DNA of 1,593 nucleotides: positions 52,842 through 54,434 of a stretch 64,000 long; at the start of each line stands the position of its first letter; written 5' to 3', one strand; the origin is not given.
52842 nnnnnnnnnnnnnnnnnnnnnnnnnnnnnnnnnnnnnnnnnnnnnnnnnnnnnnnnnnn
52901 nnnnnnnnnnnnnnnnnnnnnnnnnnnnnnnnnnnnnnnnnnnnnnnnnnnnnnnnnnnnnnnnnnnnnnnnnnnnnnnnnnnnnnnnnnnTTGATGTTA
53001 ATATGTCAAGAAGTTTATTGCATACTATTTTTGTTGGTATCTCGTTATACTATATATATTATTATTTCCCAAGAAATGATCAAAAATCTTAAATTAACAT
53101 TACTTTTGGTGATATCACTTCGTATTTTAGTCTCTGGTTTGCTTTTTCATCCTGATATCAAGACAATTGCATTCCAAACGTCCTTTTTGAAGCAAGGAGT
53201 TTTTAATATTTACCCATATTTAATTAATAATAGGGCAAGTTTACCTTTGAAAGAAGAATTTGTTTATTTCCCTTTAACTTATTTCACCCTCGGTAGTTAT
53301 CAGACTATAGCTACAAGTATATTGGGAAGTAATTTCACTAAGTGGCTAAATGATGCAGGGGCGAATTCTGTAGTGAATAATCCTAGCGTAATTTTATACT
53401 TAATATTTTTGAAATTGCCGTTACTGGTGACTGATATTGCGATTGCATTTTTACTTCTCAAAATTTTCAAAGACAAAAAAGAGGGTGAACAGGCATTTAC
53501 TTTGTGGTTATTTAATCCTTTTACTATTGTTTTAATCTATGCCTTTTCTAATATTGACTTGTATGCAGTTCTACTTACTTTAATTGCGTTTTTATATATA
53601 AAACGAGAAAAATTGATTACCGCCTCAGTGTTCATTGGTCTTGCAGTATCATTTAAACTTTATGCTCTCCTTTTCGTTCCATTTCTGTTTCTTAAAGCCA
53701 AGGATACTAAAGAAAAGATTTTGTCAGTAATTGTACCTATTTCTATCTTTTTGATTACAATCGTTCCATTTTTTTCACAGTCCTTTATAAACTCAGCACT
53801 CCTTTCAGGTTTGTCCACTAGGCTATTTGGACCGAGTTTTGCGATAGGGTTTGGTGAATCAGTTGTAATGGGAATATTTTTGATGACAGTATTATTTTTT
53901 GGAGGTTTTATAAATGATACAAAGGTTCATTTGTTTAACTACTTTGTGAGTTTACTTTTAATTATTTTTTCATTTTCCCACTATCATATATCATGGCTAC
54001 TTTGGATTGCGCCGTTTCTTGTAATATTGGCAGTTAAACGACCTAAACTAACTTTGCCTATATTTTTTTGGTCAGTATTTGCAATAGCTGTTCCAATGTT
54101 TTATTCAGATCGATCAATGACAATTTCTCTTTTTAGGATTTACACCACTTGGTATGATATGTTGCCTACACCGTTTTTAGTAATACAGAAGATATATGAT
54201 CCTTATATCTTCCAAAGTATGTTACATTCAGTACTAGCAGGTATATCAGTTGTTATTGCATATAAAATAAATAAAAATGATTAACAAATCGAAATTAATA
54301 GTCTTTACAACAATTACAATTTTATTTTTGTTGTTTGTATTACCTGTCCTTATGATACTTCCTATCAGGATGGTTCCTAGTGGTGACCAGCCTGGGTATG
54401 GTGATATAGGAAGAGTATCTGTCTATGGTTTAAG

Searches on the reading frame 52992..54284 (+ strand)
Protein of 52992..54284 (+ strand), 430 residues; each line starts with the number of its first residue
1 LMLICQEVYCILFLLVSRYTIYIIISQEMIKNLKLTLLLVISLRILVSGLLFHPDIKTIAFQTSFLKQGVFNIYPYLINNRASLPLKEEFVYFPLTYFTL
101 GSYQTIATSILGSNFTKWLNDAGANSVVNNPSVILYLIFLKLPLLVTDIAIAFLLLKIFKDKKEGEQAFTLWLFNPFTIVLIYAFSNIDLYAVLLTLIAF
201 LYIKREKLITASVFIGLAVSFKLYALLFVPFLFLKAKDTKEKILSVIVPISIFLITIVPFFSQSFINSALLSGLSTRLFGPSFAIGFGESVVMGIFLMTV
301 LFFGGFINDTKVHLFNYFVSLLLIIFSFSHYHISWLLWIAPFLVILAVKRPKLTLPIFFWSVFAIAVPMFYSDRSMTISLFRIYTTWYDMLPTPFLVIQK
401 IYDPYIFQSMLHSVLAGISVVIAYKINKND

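Call 3: search_protein_families(library=pfam, proteins=[window:52992-54284:+], max_evalue=1)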
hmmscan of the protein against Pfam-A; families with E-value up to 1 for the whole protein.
window:52992-54284:+ (430 aa): 1 family
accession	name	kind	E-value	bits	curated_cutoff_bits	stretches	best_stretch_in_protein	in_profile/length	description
PF09594.16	GT87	-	1.9e-07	31.5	25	1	164-265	50-152/237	Glycosyltransferase family 87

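Call 4: search_protein_families(library=ncbifam, proteins=[window:52992-54284:+], max_evalue=1)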
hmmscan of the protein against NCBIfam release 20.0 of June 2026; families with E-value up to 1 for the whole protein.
window:52992-54284:+ (430 aa): 0 families
